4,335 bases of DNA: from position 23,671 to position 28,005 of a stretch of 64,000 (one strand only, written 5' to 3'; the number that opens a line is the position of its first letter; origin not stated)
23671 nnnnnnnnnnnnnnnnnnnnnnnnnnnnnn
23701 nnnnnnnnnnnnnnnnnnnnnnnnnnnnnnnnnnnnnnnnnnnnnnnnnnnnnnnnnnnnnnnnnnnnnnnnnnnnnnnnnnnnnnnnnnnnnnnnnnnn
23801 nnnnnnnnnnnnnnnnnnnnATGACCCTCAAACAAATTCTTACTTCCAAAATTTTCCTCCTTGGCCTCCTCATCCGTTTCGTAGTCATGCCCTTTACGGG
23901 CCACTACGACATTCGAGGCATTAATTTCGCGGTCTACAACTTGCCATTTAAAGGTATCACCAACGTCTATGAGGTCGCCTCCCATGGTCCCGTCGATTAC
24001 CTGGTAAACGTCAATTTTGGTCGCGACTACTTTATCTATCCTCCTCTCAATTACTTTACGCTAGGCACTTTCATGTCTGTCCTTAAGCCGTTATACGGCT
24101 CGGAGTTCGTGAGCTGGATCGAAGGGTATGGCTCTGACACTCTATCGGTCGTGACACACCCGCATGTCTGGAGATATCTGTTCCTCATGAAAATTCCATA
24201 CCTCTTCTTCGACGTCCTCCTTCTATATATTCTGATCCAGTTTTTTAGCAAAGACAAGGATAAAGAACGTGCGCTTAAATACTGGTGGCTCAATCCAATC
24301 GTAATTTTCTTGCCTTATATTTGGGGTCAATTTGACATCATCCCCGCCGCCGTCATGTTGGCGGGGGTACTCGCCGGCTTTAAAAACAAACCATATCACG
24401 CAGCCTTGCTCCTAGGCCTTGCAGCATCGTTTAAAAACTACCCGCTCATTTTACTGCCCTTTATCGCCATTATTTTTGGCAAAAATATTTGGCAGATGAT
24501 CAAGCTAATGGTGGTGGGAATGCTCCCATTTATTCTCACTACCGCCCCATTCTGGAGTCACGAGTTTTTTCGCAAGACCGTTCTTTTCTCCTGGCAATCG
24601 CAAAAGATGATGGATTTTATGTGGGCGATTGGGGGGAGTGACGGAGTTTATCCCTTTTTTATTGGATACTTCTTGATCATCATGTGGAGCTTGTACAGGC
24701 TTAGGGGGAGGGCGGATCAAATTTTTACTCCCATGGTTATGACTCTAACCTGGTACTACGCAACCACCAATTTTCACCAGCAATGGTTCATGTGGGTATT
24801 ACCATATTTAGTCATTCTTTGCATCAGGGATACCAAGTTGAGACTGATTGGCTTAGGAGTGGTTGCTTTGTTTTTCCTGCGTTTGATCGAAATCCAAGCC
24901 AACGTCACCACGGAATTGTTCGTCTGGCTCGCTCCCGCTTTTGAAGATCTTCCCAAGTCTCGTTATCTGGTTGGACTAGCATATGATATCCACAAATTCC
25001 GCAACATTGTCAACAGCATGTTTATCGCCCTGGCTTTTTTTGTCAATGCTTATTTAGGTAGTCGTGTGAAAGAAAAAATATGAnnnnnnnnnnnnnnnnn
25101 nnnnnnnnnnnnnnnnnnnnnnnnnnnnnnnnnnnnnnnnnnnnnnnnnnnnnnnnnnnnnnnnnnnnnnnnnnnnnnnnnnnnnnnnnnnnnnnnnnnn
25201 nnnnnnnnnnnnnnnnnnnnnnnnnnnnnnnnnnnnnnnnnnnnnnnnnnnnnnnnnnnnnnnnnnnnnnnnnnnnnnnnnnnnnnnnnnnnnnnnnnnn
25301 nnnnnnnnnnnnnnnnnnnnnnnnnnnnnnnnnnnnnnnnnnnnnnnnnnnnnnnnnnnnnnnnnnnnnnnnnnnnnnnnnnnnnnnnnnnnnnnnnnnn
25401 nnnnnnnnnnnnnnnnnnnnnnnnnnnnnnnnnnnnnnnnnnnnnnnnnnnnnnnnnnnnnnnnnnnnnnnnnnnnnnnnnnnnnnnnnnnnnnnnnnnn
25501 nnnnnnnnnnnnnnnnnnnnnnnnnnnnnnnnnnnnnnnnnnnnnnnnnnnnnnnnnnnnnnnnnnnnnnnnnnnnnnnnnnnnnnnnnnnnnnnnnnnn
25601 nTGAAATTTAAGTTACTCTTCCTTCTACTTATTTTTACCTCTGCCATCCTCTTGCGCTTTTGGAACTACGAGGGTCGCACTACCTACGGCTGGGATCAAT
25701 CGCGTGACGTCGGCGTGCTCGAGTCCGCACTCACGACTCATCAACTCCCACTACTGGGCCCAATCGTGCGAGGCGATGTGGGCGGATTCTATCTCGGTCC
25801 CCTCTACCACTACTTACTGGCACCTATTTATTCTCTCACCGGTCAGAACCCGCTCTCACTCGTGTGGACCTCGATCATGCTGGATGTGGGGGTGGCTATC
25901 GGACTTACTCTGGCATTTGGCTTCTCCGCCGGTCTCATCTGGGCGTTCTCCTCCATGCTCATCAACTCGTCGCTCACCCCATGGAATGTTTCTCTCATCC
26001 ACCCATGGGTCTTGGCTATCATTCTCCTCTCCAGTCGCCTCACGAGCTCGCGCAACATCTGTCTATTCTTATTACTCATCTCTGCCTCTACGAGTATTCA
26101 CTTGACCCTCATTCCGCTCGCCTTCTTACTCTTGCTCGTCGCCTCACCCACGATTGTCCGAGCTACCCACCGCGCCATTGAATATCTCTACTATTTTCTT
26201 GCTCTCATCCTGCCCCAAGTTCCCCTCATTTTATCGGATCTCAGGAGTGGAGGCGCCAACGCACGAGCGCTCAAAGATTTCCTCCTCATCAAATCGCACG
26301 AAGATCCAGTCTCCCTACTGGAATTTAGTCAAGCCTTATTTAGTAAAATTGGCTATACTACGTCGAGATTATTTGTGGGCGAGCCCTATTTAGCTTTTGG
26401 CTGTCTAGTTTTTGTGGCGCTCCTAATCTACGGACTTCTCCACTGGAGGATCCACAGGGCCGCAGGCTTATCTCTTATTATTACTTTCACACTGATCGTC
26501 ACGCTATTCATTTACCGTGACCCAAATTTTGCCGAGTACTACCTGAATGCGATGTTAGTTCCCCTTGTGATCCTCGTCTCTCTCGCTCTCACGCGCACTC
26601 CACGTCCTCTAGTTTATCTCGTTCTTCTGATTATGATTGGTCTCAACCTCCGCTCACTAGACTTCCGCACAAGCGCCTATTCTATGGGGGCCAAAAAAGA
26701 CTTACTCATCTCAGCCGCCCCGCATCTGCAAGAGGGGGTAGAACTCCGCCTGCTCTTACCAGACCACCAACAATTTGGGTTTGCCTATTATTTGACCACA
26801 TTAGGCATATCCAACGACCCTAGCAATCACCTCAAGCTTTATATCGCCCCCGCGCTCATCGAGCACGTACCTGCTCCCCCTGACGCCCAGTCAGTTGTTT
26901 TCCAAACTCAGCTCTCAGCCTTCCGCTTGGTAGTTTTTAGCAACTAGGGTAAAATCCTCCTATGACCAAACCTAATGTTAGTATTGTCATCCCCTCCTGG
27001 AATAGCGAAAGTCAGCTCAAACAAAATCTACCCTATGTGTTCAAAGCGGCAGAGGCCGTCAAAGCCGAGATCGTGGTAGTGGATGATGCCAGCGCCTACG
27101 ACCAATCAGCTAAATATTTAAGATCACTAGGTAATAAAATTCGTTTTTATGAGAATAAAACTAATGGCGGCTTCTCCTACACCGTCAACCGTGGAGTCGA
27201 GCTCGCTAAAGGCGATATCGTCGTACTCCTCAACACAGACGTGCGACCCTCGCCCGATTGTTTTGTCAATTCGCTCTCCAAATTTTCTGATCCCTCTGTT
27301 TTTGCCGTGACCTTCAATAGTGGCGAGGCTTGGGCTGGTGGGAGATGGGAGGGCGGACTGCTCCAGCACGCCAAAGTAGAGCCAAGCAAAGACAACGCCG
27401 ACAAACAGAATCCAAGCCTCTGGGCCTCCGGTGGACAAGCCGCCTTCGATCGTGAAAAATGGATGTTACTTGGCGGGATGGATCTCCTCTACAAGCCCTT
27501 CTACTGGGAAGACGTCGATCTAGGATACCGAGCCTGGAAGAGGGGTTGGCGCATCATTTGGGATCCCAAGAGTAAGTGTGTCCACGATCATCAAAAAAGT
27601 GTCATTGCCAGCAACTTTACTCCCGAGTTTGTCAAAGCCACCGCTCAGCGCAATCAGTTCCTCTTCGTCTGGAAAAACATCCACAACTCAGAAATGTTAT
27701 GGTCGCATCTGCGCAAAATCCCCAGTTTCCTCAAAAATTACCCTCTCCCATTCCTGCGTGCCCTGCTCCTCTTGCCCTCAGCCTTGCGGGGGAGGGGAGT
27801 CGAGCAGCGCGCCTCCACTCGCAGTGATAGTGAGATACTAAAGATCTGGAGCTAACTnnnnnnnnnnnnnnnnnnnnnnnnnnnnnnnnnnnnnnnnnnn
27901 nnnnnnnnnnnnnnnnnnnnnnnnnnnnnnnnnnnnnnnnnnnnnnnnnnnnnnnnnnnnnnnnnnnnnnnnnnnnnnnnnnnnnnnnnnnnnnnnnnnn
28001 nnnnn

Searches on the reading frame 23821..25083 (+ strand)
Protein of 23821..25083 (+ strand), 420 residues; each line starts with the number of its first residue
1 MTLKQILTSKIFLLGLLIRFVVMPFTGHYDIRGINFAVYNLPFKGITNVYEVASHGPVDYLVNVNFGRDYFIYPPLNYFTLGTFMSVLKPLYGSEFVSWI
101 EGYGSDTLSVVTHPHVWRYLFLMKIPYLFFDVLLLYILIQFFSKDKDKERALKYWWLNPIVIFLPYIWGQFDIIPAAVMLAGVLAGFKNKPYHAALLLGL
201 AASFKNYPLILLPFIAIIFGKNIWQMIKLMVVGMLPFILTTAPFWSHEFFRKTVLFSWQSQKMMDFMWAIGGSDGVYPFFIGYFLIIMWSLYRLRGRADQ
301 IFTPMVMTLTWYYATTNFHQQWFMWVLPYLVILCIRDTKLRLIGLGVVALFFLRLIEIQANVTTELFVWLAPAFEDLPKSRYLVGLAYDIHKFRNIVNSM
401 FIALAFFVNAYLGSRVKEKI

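Call 9: search_protein_families(library=pfam, proteins=[window:23821-25083:+], max_evalue=0.001)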
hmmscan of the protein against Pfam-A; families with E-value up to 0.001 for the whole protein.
window:23821-25083:+ (420 aa): 1 family
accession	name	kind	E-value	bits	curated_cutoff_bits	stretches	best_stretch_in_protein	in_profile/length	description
PF09594.16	GT87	-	4.1e-07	30.4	25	1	132-269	31-184/237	Glycosyltransferase family 87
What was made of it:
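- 23821..26947 (+): Further GT-C-like genes 23821-25083 (GT87) and 25601-26947 (paralogue of 7132), with a 174-aa gene between them. Pfam GT87 30.4 bits (call 9).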

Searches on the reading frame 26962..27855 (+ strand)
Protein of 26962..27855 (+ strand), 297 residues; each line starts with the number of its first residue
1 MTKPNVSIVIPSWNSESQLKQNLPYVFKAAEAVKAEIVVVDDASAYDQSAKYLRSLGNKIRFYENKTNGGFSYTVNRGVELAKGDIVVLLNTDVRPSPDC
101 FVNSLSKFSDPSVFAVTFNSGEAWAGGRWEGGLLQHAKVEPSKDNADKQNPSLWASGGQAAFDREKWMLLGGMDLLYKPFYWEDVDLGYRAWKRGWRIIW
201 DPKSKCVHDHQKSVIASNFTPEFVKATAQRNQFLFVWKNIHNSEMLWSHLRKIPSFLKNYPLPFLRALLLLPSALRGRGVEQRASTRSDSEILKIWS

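Call 4: search_protein_families(library=pfam, proteins=[window:26962-27855:+], max_evalue=0.01)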
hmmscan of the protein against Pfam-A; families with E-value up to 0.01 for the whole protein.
window:26962-27855:+ (297 aa): 4 families
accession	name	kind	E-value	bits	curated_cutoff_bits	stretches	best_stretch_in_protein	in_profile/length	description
PF00535.33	Glycos_transf_2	-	7.2e-17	62.3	23.3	1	7-149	1-146/168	Glycosyl transferase family 2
PF13641.12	Glyco_tranf_2_3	-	2e-15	57.9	27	1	4-214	1-217/230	Glycosyltransferase like family 2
PF13632.12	Glyco_trans_2_3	-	8.7e-08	32.7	27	1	86-271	1-177/198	Glycosyl transferase family group 2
PF10111.15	Glyco_tranf_2_2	-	0.00049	20.1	27.3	1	7-106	1-104/276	Glycosyltransferase like family 2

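Call 6: search_protein_families(library=ncbifam, proteins=[window:26962-27855:+], max_evalue=0.01)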
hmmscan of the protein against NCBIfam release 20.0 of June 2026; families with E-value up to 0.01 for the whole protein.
window:26962-27855:+ (297 aa): 20 families
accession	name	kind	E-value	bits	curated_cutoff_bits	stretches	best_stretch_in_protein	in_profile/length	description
TIGR03965.1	mycofact_glyco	equivalog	1.9e-20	73.2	280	2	3-116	73-187/467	mycofactocin biosynthesis glycosyltransferase MftF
NF041875.1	EPS_EpsD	equivalog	1e-15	58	370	1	6-213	1-211/325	exopolysaccharide biosynthesis glycosyltransferase EpsD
TIGR03937.1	PgaC_IcaA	equivalog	3.7e-11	42.6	422.3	1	3-119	44-162/407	poly-beta-1,6-N-acetyl-D-glucosamine synthase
NF038299.1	EPS_HpsN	equivalog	2.6e-09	36.5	425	1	4-108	1-106/317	hormogonium polysaccharide biosynthesis glycosyltransferase HpsN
TIGR04283.1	glyco_like_mftF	equivalog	3e-09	36.8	182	1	6-118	1-107/221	TIGR04283 family arsenosugar biosynthesis glycosyltransferase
NF047683.1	TeichurnBiosyTuaG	equivalog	7.9e-09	35.5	400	1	2-120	4-122/252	teichuronic acid biosynthesis protein TuaG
NF007482.0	PRK10073.1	equivalog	2.1e-08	33.5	423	1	3-99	5-101/334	glycosyltransferase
NF038302.1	EPS_HpsE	equivalog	3e-07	29.7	300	1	5-109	2-111/307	hormogonium polysaccharide biosynthesis glycosyltransferase HpsE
NF050819.1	PolSacchBiosHfsG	equivalog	5.9e-07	28.9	500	1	2-118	10-126/302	polysaccharide biosynthesis protein HfsG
TIGR04017.1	WcaA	equivalog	7e-07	29.1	495.75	1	2-98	3-100/279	colanic acid biosynthesis glycosyltransferase WcaA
NF007453.0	PRK10018.1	equivalog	8.1e-07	29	382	1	3-99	5-102/280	colanic acid biosynthesis glycosyltransferase WcaA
NF053739.1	GlytfEpsEBac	equivalog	7.5e-06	25.1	450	1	4-89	1-88/265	glycosyltransferase EpsE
NF047588.1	GlcsyltransPgfSStrep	equivalog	9.6e-06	25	500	1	6-109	3-111/308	glycosyltransferase PgfS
NF041394.1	GtaseAglG_Halo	equivalog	2e-05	24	440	1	35-127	33-126/304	glucosyl-dolichyl phosphate glucuronosyltransferase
NF007986.1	PRK10714.1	equivalog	2.3e-05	23.6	529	1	5-99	7-106/316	undecaprenyl-phosphate 4-deoxy-4-formamido-L-arabinose transferase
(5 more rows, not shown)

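Call 17: search_solved_structures(query=window:26962-27855:+, max_evalue=0.001)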
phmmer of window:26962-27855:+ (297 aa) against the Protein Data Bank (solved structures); distinct sequences matched with E-value up to 0.001: 7.
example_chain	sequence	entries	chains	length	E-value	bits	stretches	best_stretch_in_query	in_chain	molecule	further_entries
2z87_A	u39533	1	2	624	7.8e-08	35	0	6-99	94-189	Chondroitin synthase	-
2z86_A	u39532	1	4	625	7.8e-08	35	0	6-99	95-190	Chondroitin synthase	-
2d7i_A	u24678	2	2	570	3.9e-07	32.8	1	2-214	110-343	Polypeptide N-acetylgalactosaminyltransferase 10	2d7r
5mlz_A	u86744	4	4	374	6e-07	32.1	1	5-113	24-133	Dolichol monophosphate mannose synthase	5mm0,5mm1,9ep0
6yv7_B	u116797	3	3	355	1.6e-06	30.7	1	3-173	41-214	Glycosyl transferase, family 2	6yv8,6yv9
6yv7_A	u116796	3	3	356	1.6e-06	30.7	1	3-173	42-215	Glycosyl transferase, family 2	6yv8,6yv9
6p61_A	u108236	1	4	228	3e-06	29.8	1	3-109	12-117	Glycosyltransferase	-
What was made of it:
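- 26962..27855 (+): GT2-d: generic GT2 (Glyco_tranf_2_3, MftF/EpsD-like). Not the polyprenyl-phosphate subclass by sequence. Calls 4, 6, 17.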

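Call 88: search_solved_structures(query=A4, max_evalue=0.001)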
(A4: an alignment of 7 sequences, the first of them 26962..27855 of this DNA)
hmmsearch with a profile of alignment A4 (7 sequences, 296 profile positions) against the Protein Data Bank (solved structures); distinct sequences matched with E-value up to 0.001: 52.
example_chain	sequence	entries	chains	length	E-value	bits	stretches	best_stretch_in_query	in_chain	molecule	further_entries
2z87_A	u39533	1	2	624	4.7e-23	85.2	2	4-127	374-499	Chondroitin synthase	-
2z86_A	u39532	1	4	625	4.9e-23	85.1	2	4-127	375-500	Chondroitin synthase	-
6p61_A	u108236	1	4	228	2.2e-16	63.3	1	2-116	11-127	Glycosyltransferase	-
6yv7_B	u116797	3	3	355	2.3e-16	63.2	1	4-172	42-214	Glycosyl transferase, family 2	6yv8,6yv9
6yv7_A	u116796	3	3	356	2.4e-16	63.2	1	4-172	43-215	Glycosyl transferase, family 2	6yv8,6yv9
5mlz_A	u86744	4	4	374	1.7e-15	60.3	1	2-109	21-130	Dolichol monophosphate mannose synthase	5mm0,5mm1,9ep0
6h1j_A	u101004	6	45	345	6.1e-14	55.3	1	3-108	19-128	Probable ss-1,3-N-acetylglucosaminyltransferase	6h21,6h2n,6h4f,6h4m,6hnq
3bcv_A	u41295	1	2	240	2.5e-12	50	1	4-117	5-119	Putative glycosyltransferase protein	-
5hea_A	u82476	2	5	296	4.2e-12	49.2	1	6-109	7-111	Putative glycosyltransferase (GalT1)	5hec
5ekp_C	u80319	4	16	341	2.2e-11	46.8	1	4-125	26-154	Uncharacterized glycosyltransferase sll0501 | Glycosyltransferase sll0501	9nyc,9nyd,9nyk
5eke_A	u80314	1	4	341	2.2e-11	46.8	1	4-125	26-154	Uncharacterized glycosyltransferase sll0501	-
9nye_A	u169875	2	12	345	2.2e-11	46.8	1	4-125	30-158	Glycosyltransferase sll0501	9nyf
9omh_A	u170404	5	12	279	4.2e-11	45.9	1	4-102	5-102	Glycosyltransferase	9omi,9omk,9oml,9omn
9omm_A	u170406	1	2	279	4.2e-11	45.9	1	4-102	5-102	Glycosyltransferase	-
9omj_A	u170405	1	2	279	4.5e-11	45.9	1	4-102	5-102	Glycosyltransferase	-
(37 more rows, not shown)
